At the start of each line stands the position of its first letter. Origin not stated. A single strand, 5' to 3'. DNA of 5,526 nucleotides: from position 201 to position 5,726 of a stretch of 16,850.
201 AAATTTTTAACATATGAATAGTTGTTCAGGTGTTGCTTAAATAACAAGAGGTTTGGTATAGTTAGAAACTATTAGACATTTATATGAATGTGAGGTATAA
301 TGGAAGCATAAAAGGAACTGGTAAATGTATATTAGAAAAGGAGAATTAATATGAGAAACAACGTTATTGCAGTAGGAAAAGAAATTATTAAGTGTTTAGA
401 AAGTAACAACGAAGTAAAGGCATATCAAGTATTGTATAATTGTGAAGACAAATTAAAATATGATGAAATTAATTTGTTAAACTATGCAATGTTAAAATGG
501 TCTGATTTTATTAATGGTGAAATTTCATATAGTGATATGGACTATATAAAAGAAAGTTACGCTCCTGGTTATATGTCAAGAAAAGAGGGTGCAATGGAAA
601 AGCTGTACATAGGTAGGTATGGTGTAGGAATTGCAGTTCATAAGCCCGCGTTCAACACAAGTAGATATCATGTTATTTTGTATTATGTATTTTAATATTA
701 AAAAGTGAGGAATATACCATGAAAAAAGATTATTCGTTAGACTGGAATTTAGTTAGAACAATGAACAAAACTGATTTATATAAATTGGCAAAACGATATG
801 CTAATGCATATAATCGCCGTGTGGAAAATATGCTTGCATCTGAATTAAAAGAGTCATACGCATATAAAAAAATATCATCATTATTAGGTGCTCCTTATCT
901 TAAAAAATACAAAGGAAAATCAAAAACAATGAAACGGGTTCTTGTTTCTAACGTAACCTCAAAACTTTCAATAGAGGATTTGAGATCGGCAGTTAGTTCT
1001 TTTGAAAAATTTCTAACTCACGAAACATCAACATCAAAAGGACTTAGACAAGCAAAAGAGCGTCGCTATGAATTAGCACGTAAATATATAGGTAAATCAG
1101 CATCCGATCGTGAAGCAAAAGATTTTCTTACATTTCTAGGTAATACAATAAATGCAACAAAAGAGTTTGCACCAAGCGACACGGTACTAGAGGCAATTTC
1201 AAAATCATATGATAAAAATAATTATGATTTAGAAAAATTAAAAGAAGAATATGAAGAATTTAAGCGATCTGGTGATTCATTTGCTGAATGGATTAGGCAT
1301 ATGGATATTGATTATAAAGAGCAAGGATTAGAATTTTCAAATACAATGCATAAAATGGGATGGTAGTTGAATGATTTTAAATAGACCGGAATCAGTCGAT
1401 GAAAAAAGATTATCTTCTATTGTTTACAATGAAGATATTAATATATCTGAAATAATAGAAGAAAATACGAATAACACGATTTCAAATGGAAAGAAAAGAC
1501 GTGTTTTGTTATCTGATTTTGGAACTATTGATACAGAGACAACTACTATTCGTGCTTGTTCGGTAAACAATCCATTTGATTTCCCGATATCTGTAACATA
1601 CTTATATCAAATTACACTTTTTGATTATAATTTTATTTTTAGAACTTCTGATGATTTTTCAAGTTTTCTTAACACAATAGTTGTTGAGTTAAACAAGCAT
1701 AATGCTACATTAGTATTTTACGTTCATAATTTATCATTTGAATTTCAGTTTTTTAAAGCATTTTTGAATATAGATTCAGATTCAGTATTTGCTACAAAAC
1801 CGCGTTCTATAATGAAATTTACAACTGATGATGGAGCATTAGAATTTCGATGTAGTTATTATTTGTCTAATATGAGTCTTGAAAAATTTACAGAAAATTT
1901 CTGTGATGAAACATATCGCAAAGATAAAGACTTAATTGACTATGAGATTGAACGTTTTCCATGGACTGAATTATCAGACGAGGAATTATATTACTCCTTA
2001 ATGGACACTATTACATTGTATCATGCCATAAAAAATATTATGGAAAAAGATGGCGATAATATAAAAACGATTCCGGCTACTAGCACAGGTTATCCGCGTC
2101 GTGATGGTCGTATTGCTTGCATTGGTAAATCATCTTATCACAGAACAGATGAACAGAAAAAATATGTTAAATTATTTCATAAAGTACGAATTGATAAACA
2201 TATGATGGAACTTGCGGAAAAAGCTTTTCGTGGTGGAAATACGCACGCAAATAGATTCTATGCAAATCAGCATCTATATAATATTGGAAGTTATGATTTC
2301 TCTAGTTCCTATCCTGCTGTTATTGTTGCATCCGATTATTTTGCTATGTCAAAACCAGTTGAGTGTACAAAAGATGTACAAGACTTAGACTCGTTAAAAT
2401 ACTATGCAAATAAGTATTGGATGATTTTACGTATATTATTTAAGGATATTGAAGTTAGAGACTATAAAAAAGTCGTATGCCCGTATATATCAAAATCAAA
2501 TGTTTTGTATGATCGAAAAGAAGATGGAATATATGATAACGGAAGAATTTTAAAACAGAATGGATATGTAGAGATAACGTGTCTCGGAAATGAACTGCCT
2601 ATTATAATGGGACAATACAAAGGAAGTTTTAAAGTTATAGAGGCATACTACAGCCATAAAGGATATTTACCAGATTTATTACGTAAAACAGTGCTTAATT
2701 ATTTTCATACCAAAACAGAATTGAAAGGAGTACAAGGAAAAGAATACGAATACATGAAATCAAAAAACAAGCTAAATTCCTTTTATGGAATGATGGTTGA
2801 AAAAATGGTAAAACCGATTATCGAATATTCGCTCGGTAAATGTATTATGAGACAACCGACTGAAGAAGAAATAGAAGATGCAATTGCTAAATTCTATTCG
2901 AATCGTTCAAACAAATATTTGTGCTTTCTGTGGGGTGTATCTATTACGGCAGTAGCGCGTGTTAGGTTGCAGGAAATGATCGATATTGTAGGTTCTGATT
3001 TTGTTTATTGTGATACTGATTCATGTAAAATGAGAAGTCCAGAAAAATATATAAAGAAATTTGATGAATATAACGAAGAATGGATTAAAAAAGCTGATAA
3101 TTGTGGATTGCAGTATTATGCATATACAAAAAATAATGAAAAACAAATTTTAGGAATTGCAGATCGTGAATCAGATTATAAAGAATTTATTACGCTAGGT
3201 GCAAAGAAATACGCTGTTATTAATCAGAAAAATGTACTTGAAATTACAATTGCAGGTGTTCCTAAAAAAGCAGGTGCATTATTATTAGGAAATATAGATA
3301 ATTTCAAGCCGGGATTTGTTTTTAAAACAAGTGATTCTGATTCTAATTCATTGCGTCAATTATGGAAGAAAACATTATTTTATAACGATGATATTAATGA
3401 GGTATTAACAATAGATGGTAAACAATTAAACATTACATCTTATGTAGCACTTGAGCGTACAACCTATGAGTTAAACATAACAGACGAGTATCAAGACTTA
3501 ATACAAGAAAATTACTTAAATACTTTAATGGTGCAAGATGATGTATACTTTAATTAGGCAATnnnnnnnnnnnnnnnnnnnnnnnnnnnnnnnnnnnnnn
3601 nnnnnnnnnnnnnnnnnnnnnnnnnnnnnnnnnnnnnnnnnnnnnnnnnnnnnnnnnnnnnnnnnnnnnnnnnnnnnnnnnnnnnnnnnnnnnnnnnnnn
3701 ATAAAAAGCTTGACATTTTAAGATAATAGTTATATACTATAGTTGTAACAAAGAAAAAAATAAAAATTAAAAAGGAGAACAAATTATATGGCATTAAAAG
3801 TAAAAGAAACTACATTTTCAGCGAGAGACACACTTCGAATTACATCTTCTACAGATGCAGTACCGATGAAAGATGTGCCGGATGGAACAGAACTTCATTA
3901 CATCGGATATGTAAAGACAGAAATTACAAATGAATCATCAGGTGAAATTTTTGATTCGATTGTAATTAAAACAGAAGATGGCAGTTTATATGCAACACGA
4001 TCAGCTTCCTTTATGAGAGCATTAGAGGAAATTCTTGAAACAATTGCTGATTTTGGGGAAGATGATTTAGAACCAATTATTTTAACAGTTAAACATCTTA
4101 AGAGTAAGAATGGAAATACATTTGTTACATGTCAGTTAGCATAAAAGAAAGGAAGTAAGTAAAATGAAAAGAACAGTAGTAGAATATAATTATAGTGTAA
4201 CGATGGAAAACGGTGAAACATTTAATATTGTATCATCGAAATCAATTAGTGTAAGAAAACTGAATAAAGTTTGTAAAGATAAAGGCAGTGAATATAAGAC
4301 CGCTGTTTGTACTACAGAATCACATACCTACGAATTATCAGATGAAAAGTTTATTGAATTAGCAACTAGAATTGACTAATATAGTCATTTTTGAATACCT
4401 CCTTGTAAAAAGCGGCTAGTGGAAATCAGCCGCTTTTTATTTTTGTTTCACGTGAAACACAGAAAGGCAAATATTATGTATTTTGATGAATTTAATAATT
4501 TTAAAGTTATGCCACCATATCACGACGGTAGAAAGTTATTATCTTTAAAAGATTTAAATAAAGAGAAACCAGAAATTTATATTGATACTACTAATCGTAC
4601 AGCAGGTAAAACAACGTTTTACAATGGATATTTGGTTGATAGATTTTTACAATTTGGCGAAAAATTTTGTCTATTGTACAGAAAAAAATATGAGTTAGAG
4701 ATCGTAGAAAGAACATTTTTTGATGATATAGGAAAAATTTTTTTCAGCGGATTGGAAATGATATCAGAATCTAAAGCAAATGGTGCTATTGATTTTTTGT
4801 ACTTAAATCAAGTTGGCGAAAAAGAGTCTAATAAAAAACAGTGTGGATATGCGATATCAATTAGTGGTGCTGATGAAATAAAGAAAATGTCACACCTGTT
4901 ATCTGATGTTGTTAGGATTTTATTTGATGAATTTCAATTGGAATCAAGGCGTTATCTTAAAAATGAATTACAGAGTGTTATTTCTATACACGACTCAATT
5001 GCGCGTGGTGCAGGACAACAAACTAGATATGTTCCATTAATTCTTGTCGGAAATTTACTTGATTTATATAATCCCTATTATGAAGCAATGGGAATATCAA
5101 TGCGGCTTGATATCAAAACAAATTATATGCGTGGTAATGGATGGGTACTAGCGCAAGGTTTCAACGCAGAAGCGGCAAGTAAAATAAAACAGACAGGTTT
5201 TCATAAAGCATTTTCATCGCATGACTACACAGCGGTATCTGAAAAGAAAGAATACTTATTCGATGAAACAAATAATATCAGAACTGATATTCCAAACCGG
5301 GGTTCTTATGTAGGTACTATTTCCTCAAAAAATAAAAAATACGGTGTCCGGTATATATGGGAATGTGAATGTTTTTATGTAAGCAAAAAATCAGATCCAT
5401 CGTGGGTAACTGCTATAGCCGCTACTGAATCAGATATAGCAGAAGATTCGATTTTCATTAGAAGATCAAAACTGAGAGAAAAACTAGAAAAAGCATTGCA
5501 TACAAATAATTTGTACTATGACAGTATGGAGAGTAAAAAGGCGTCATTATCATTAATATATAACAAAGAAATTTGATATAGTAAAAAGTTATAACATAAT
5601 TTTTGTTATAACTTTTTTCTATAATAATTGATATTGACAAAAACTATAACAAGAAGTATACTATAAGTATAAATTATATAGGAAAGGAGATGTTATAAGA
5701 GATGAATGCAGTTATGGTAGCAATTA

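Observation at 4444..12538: A 16-bp palindrome, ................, recurs 8 times and always precedes start codons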

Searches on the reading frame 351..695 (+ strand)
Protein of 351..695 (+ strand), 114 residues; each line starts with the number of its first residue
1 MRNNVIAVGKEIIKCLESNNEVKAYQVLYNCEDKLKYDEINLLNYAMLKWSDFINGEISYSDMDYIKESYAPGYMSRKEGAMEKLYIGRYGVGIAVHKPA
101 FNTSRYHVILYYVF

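Call 8: search_protein_families(library=phrogs, proteins=[window:351-695:+])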
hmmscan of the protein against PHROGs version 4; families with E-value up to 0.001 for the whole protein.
window:351-695:+ (114 aa): 0 families

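Call 19: search_protein_families(library=pfam, max_evalue=0.01, proteins=[window:351-695:+])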
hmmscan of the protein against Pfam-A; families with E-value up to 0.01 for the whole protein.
window:351-695:+ (114 aa): 0 families

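Call 60: search_protein_families(library=ncbifam, max_evalue=0.1, proteins=[window:351-695:+])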
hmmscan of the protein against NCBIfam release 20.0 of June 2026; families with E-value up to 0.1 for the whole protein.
window:351-695:+ (114 aa): 0 families

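Call 62: search_solved_structures(query=window:351-695:+, max_evalue=1)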
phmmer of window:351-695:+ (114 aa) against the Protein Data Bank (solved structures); distinct sequences matched with E-value up to 1: 0.

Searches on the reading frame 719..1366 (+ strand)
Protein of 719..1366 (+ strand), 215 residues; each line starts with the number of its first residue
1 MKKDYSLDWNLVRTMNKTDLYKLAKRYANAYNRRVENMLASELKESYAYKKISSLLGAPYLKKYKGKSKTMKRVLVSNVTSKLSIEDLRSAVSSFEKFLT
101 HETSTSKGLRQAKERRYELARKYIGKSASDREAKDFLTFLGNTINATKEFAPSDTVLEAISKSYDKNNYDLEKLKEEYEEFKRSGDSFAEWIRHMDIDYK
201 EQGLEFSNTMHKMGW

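Call 8: search_protein_families(library=phrogs, proteins=[window:719-1366:+])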
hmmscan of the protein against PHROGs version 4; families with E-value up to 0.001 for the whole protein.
window:719-1366:+ (215 aa): 0 families

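Call 19: search_protein_families(library=pfam, max_evalue=0.01, proteins=[window:719-1366:+])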
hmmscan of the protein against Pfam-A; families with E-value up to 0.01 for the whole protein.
window:719-1366:+ (215 aa): 0 families

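Call 60: search_protein_families(library=ncbifam, max_evalue=0.1, proteins=[window:719-1366:+])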
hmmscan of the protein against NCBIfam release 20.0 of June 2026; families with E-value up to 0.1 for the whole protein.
window:719-1366:+ (215 aa): 2 families
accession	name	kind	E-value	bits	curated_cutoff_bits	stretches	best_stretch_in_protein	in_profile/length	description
NF009028.0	PRK12364.1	equivalog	0.018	13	1377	1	47-191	13-148/842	ribonucleoside-diphosphate reductase subunit alpha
NF041034.1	Rad50_Sulf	equivalog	0.04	11.8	1000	1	31-191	203-360/872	DNA double-strand break repair ATPase Rad50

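Call 61: search_solved_structures(query=window:719-1366:+, max_evalue=1)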
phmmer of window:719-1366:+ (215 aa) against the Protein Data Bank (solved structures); distinct sequences matched with E-value up to 1: 0.

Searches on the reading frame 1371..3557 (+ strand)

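Call 8: search_protein_families(library=phrogs, proteins=[window:1371-3557:+])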
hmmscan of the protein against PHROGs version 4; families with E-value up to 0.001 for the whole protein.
window:1371-3557:+ (728 aa): 1 family
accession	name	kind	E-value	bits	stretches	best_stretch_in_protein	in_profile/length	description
phrog_1907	-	DNA, RNA and nucleotide metabolism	5.7e-49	168.3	1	52-713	18-614/629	DNA polymerase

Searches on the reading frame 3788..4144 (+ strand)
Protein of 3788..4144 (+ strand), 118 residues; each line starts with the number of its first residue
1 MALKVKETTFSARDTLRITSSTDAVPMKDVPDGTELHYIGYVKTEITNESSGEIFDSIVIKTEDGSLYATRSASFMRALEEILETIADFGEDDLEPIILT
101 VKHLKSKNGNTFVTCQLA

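Call 8: search_protein_families(library=phrogs, proteins=[window:3788-4144:+])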
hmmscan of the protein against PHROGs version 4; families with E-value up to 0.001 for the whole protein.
window:3788-4144:+ (118 aa): 1 family
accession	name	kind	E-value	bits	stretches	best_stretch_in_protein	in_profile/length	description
phrog_6243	-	DNA, RNA and nucleotide metabolism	0.00014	22.7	1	18-117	63-164/166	single strand DNA binding protein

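Call 19: search_protein_families(library=pfam, max_evalue=0.01, proteins=[window:3788-4144:+])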
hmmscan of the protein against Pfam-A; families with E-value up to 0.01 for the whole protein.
window:3788-4144:+ (118 aa): 1 family
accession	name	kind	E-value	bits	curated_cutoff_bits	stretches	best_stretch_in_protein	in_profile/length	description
PF17427.7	Phi29_Phage_SSB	-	6.2e-07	30.1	25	1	25-117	31-122/123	Phage Single-stranded DNA-binding protein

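Call 60: search_protein_families(library=ncbifam, max_evalue=0.1, proteins=[window:3788-4144:+])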
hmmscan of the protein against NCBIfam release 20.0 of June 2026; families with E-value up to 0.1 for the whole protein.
window:3788-4144:+ (118 aa): 0 families

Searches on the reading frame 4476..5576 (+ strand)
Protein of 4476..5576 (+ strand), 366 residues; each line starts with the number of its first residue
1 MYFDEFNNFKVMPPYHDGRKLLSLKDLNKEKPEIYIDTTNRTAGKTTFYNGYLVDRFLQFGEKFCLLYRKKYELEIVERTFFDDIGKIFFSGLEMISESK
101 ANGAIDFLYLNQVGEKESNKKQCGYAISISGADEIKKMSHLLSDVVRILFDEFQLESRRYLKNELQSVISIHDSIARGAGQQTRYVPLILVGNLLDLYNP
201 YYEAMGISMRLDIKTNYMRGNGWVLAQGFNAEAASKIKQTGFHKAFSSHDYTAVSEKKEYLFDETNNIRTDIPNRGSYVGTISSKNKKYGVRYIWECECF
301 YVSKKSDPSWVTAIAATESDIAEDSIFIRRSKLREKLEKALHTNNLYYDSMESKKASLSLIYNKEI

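Call 8: search_protein_families(library=phrogs, proteins=[window:4476-5576:+])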
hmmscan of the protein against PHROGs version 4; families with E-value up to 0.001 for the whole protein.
window:4476-5576:+ (366 aa): 1 family
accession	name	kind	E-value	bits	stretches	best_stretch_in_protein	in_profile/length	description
phrog_2150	-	head and packaging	3e-45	156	1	20-356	12-332/341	terminase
